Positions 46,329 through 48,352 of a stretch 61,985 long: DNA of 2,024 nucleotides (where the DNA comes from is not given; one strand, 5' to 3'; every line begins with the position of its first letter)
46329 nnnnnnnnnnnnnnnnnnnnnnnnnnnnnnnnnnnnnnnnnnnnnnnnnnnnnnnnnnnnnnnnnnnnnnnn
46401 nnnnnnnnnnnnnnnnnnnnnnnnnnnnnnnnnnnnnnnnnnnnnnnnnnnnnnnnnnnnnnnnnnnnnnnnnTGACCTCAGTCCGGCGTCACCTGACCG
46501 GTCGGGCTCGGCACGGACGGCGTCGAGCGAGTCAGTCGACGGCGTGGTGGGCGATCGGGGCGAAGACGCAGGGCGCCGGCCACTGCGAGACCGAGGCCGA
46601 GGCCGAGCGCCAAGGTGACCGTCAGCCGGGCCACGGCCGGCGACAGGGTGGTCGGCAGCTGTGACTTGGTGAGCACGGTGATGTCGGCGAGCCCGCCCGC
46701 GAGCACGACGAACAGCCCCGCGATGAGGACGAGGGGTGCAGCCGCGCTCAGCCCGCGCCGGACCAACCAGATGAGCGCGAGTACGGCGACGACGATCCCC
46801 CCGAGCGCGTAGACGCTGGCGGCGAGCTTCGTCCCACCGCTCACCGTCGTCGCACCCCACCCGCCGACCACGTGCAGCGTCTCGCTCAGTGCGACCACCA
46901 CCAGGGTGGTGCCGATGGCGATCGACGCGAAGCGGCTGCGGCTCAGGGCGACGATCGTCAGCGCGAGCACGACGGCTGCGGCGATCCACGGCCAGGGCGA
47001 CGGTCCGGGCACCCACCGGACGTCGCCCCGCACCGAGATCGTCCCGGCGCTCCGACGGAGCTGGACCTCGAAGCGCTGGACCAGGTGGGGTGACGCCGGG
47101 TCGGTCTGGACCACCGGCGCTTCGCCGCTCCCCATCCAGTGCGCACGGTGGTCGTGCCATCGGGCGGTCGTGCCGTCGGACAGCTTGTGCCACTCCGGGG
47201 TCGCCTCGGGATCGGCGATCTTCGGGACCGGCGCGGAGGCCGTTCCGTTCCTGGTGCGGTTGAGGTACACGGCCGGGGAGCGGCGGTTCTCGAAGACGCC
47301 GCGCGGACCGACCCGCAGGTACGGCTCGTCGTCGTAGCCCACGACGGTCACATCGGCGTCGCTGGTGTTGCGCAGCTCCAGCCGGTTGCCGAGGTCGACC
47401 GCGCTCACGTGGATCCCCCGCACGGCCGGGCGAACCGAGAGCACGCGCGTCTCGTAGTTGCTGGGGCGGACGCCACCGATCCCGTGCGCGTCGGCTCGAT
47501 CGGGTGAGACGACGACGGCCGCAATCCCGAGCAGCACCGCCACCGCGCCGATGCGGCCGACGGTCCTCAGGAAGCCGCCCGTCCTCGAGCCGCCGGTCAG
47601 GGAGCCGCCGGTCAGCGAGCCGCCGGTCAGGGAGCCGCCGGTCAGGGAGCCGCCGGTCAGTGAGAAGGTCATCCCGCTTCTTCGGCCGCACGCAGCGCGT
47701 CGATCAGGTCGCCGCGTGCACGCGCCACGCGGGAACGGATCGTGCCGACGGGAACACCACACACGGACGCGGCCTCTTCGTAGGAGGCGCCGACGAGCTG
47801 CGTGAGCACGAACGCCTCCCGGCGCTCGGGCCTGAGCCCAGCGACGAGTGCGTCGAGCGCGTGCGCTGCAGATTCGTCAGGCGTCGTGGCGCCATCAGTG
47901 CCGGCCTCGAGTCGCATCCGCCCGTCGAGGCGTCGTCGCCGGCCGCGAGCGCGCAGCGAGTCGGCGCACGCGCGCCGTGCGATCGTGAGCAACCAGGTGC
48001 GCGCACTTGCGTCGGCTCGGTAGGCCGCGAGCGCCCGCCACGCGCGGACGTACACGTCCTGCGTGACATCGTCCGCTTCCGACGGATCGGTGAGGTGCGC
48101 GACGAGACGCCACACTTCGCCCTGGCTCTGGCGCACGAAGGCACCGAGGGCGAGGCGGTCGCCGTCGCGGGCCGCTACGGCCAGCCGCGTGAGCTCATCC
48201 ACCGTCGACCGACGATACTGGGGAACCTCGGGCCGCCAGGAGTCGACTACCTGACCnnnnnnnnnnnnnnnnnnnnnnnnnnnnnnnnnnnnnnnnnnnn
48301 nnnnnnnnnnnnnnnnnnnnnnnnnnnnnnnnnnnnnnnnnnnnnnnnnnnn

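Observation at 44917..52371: Copper/redox island built around a divergently arranged ECF sigma / anti-sigma pair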

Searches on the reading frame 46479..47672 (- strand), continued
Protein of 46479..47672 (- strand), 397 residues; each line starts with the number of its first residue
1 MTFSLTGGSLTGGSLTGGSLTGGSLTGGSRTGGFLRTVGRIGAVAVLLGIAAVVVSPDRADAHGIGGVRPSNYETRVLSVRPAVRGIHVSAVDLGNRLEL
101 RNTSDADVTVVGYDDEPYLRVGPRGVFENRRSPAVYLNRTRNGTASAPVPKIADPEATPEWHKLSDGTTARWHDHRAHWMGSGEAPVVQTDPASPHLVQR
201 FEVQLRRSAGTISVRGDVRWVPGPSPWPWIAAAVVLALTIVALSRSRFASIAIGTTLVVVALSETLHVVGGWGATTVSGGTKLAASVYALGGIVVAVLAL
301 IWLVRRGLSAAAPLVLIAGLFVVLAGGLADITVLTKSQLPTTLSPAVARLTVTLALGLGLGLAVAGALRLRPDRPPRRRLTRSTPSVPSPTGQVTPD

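Call 50: fold_search(model_id=the predicted structure, library=pdb)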
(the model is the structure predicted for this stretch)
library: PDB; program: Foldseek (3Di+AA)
matches with E <= 10: 289; with E <= 0.001: 0
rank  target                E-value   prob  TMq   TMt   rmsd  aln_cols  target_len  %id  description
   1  9gu1_L                2.0e-02  0.25  0.18  0.18  18.9       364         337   10  Human adult muscle nAChR in resting state in nanodisc with alpha-bungarotoxin (released 2025-05-14)
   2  9e3g_D                3.1e-02  0.15  0.17  0.16  26.8       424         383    9  Torpedo muscle-type nicotinic acetylcholine receptor - Monoliganded State (released 2025-10-08)
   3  6y5b_D                3.4e-02  0.15  0.18  0.17  26.9       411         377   12  5-HT3A receptor in Salipro (apo, asymmetric) (released 2020-12-23)
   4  6y59_A                4.4e-02  0.11  0.15  0.14  27.6       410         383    8  5-HT3A receptor in Salipro (apo, C5 symmetric) (released 2020-12-23)
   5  8c1z_D                5.2e-02  0.11  0.14  0.15  18.8       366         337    6  Tetrameric 5-HT3aR in Salipro (apo state, symmetric) (released 2024-07-10)
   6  7ql5_D                5.4e-02  0.13  0.17  0.17  27.2       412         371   10  Torpedo muscle-type nicotinic acetylcholine receptor - nicotine-bound conformation (released 2022-02-09)
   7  8c1z_A                6.7e-02  0.11  0.15  0.15  24.1       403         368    7  Tetrameric 5-HT3aR in Salipro (apo state, symmetric) (released 2024-07-10)
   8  4zsx_A                1.3e-01  0.30  0.23  0.28  21.0       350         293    8  Structure of a fusion protein with a helix linker, 2ARH-3-3KAW-2.0 (released 2015-08-19)
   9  9ki1_u                1.3e-01  0.14  0.15  0.13  26.4       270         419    9  Baseplate structure of Escherichia phage Mu (released 2025-02-12)
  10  6pv7_C                1.5e-01  0.08  0.16  0.16  26.9       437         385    8  Human alpha3beta4 nicotinic acetylcholine receptor in complex with nicotine (released 2019-09-11)
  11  6y5b_A                1.5e-01  0.07  0.14  0.14  28.4       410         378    8  5-HT3A receptor in Salipro (apo, asymmetric) (released 2020-12-23)
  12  8st1_A                1.6e-01  0.09  0.16  0.16  24.8       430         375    8  The 3alpha2beta stoichiometry of human alpha4beta2 nicotinic acetylcholine receptor in complex with acetylcholine and  (released 2024-02-07)
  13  6y5a_D                1.6e-01  0.07  0.15  0.15  28.2       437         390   11  Serotonin-bound 5-HT3A receptor in Salipro (released 2020-12-23)
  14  8bl8_B                1.7e-01  0.13  0.19  0.20  22.1       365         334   11  Human serotonin 5-HT3A receptor (apo, active/distorted conformation) (released 2024-05-15)
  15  8zrn_D                1.8e-01  0.08  0.18  0.17  26.5       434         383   10  Structure of abt (released 2025-04-30)
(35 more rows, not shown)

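Call 78: search_protein_families(library=pfam, max_evalue=0.001, proteins=[L084:4751-5743:-, L084:5564-7102:+, L084:6627-7895:+, L084:7828-9096:+, L084:7874-8605:+, L084:8499-9518:+, L084:9543-11543:+, L084:11575-12399:+, L084:11610-13088:-, L084:4154-5098:+])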
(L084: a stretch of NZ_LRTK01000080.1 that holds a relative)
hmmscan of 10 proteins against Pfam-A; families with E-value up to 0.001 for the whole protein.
L084:4751-5743:- (330 aa): 0 families

L084:5564-7102:+ (512 aa): 0 families

L084:6627-7895:+ (422 aa): 0 families

L084:7828-9096:+ (422 aa): 0 families

L084:7874-8605:+ (243 aa): 0 families

L084:8499-9518:+ (339 aa): 1 family
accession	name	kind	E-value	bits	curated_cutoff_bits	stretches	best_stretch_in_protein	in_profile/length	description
PF07987.16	DUF1775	-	3.3e-51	173.9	25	1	126-274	1-146/146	Domain of unkown function (DUF1775)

L084:9543-11543:+ (666 aa): 2 families
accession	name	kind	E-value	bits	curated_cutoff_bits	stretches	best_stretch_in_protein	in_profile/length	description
PF04234.18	CopC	-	2.3e-24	86.6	23.3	1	82-177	1-92/92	CopC domain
PF05425.18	CopD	-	1.7e-19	70.5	32.1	1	443-548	2-105/105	Copper resistance protein D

L084:11575-12399:+ (274 aa): 0 families

L084:11610-13088:- (492 aa): 0 families

L084:4154-5098:+ (314 aa): 0 families

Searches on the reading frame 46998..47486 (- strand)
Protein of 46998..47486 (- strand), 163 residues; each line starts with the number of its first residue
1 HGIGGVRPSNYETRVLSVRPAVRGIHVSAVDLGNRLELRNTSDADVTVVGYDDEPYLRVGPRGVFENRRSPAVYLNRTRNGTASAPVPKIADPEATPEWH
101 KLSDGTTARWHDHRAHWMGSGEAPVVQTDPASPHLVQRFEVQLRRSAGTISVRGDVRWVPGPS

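Call 62: predict_structure(alignment_id=A2)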
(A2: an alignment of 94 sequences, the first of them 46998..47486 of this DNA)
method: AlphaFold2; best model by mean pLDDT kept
length: 163 residues; sequences in the alignment: 94
mean_pLDDT: 94.5   pTM: 0.88
mean pLDDT of the five models: 94.5, 94.1, 94.0, 93.8, 93.7
residues with pLDDT >= 90: 146; 70-90: 9; 50-70: 7; < 50: 1
segments of 3 or more residues with pLDDT < 50: none
pLDDT, mean of each block of 10 residues (from residue 1): 75 98 98 96 98 98 98 90 81 98 98 94 96 98 97 98 90
secondary structure, 60 per line:
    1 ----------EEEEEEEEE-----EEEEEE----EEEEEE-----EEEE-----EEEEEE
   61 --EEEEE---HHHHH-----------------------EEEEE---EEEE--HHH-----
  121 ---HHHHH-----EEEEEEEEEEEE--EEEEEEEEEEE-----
elements in order: E11-19 E25-30 E35-40 E46-49 E55-60 E63-67 H71-75 E99-103 E107-110 H124-128 E134-145 E148-158

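Call 66: fold_search(model_id=the predicted structure, library=pdb)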
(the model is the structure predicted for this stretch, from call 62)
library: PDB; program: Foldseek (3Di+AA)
matches with E <= 10: 472; with E <= 0.001: 0
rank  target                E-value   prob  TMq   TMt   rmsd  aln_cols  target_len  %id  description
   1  4g5a_A                1.9e-02  0.96  0.29  0.44   6.7       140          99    8  Crystal structure of a putative member of duf 3244 protein family (BT_1867) from Bacteroides thetaiotaomicron VPI-5482 (released 2012-09-19)
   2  3d33_B                6.0e-02  0.93  0.33  0.52   8.2       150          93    8  Crystal structure of a duf3244 family protein with an immunoglobulin-like beta-sandwich fold (bvu_0276) from bacteroid (released 2008-05-27)
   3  9gy2_B                3.5e-01  0.18  0.24  0.08   8.2       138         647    7  Non-Hemolytic Phospholipase C (PLC N) (released 2025-10-15)
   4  3iic_A                4.9e-01  0.04  0.14  0.14  15.7       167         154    7  Crystal structure of CheC-like superfamily protein (YP_001095400.1) from Shewanella SP. PV-4 at 2.13 A resolution (released 2009-08-18)
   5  9gy2_A                6.2e-01  0.12  0.23  0.08  10.2       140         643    6  Non-Hemolytic Phospholipase C (PLC N) (released 2025-10-15)
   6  3h2d_A                6.9e-01  0.03  0.12  0.13  16.1       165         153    7  Crystal structure of a chemotactic chec-like protein (so_3915) from shewanella oneidensis mr-1 at 1.86 A resolution (released 2009-04-28)
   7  3gmh_C                6.9e-01  0.01  0.09  0.08  18.4       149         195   13  Crystal Structure of the Mad2 Dimer (released 2010-11-17)
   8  3gmh_E                8.2e-01  0.01  0.09  0.08  17.2       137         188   12  Crystal Structure of the Mad2 Dimer (released 2010-11-17)
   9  3b2d_C                8.7e-01  0.07  0.24  0.26  12.1       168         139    6  Crystal structure of human RP105/MD-1 complex (released 2011-11-09)
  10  7b28_F                8.7e-01  0.02  0.15  0.16  16.6       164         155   11  Complement inhibitor CirpA3 from Rhipicephalus pulchellus (released 2021-12-08)
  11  3f8a                  9.7e-01  0.04  0.18  0.20  12.1       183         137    5  Crystal Structure of the R132K:R111L:L121E:R59W Mutant of Cellular Retinoic Acid-Binding Protein Type II Complexed with  (released 2009-11-10)
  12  7qh3_B                9.7e-01  0.02  0.13  0.14  13.7       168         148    7  Crystal structure of the anti-sigma factor RsfG from Streptomyces tsukubaensis NRRL18488 (released 2022-12-21)
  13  3gmh_I                9.7e-01  0.01  0.09  0.08  18.7       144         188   10  Crystal Structure of the Mad2 Dimer (released 2010-11-17)
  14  1obp_A                1.0e+00  0.03  0.17  0.17  13.5       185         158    6  ODORANT-BINDING PROTEIN FROM BOVINE NASAL MUCOSA (released 1996-10-14)
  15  9hxw_A                1.0e+00  0.02  0.15  0.01  14.9       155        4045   10  Cryo-EM structure of the human UBR4/KCMF1/CALM1 complex (composite map) (released 2025-12-10)
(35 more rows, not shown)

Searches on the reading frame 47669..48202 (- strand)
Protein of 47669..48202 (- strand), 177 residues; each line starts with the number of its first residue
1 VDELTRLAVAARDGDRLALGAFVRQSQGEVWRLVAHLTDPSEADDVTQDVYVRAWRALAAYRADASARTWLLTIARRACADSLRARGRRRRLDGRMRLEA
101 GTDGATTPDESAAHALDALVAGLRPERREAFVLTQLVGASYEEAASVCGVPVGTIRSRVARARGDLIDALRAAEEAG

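Call 4: search_protein_families(library=pfam, max_evalue=0.01, proteins=[window:47669-48202:-])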
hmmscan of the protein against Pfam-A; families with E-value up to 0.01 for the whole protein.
window:47669-48202:- (177 aa): 5 families
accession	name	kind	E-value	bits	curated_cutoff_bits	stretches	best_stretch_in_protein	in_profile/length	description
PF04542.20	Sigma70_r2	-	2.4e-15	56.5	24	1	23-89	2-71/71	Sigma-70 region 2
PF08281.18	Sigma70_r4_2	-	1.8e-14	53.5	25.7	1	115-164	3-52/54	Sigma-70, region 4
PF04545.22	Sigma70_r4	-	1.2e-05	25.2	24.1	1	121-163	3-45/50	Sigma-70, region 4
PF07638.17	Sigma70_ECF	-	7.7e-05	23.1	21.1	1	2-169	2-182/185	ECF sigma factor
PF22233.2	PhyR_sigma-like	-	0.0065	16.7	27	0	123-164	4-45/50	Response regulator PhyR, sigma-like domain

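Call 5: search_protein_families(library=ncbifam, max_evalue=0.01, proteins=[window:47669-48202:-])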
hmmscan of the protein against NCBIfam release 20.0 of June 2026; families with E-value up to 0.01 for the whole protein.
window:47669-48202:- (177 aa): 87 families (the best 25 are shown)
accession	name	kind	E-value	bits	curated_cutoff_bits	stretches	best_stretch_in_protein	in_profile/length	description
NF009187.0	PRK12535.1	equivalog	3.2e-46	157.4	290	1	3-173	12-185/197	RNA polymerase sigma factor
NF007231.0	PRK09649.1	equivalog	2.5e-40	138.2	219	1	4-167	11-175/185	RNA polymerase sigma factor SigC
NF007225.0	PRK09643.1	equivalog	2.3e-24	86.2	190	1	9-174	19-186/204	RNA polymerase sigma factor SigM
TIGR02939.1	RpoE_Sigma70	equivalog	9.2e-24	84.5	236.15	1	12-170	15-186/190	RNA polymerase sigma factor RpoE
NF009198.0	PRK12546.1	equivalog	2.8e-22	79.3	270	1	39-173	30-164/188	RNA polymerase sigma factor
NF008888.0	PRK11922.1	equivalog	4.2e-22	78.9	204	1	6-169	19-195/231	RNA polymerase sigma factor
NF009166.1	PRK12513.1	equivalog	1.8e-21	76.8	206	1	6-173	11-189/193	RNA polymerase sigma factor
NF007216.0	PRK09638.1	equivalog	2.2e-21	76.4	194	1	5-168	6-172/180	RNA polymerase sigma factor SigY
NF009164.0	PRK12511.1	equivalog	2.2e-21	76.2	185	1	38-166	26-155/182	RNA polymerase sigma factor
NF007227.0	PRK09645.1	subfamily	3.8e-21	75.8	202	1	13-162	9-162/177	sigma-70 family RNA polymerase sigma factor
NF007229.0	PRK09647.1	equivalog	4e-21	75.4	265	1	20-174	47-206/220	RNA polymerase sigma factor SigE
NF009199.0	PRK12547.1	subfamily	8.1e-21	74.3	219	1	41-175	31-165/184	RNA polymerase sigma factor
NF008894.0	PRK11924.3-1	equivalog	2e-20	73.7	258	1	7-171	12-182/188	RNA polymerase sigma factor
NF009171.0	PRK12518.1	equivalog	4.5e-20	72.3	208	1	7-169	17-183/191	RNA polymerase sigma factor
NF009169.0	PRK12516.1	equivalog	6.5e-20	71.4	321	1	41-175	35-169/188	RNA polymerase sigma factor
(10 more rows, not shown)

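Call 69: search_solved_structures(query=window:47669-48202:-, max_evalue=0.00001)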
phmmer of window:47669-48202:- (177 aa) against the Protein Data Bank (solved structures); distinct sequences matched with E-value up to 0.00001: 24.
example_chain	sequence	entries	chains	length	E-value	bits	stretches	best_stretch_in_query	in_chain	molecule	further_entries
2o7g_A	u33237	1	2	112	1.4e-19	74.1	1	3-94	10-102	Probable RNA polymerase sigma-C factor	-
6in7_B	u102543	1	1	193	9.4e-19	71.4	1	7-170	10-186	RNA polymerase sigma-H factor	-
8z6g_B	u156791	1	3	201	1e-18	71.3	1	7-171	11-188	RNA polymerase sigma factor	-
1or7_A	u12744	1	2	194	5.9e-18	68.8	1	10-165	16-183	RNA polymerase sigma-E factor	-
6jbq_F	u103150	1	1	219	9.3e-18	68.2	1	10-165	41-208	ECF RNA polymerase sigma-E factor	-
9m9d_F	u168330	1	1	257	1.5e-16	64.2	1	2-176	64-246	ECF RNA polymerase sigma factor SigE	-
9m9e_F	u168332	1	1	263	1.6e-16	64.2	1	2-176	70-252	ECF RNA polymerase sigma factor SigE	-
9m98_F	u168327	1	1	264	1.6e-16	64.1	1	2-176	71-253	ECF RNA polymerase sigma factor SigE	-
5uxx_A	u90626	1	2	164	1.8e-16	64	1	41-171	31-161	RNA polymerase sigma factor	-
2o8x_A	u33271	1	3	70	2.6e-14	57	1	117-167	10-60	Probable RNA polymerase sigma-C factor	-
4cxf_A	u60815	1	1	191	1.8e-13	54.2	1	7-172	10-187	RNA POLYMERASE SIGMA FACTOR CNRH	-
6dv9_F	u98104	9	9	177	3.2e-10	43.7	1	18-162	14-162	ECF RNA polymerase sigma factor SigL | RNA polymerase sigma factor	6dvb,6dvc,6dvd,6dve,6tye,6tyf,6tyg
2mao_A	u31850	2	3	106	9.3e-10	42.2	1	10-93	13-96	RNA polymerase sigma factor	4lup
2map_A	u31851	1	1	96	1.3e-09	41.7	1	10-92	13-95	RNA polymerase sigma factor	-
6jcy_F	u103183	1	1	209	7.6e-09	39.2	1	38-168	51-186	ECF RNA polymerase sigma factor SigH,ECF RNA polymerase sigma factor SigE,ECF RNA polymera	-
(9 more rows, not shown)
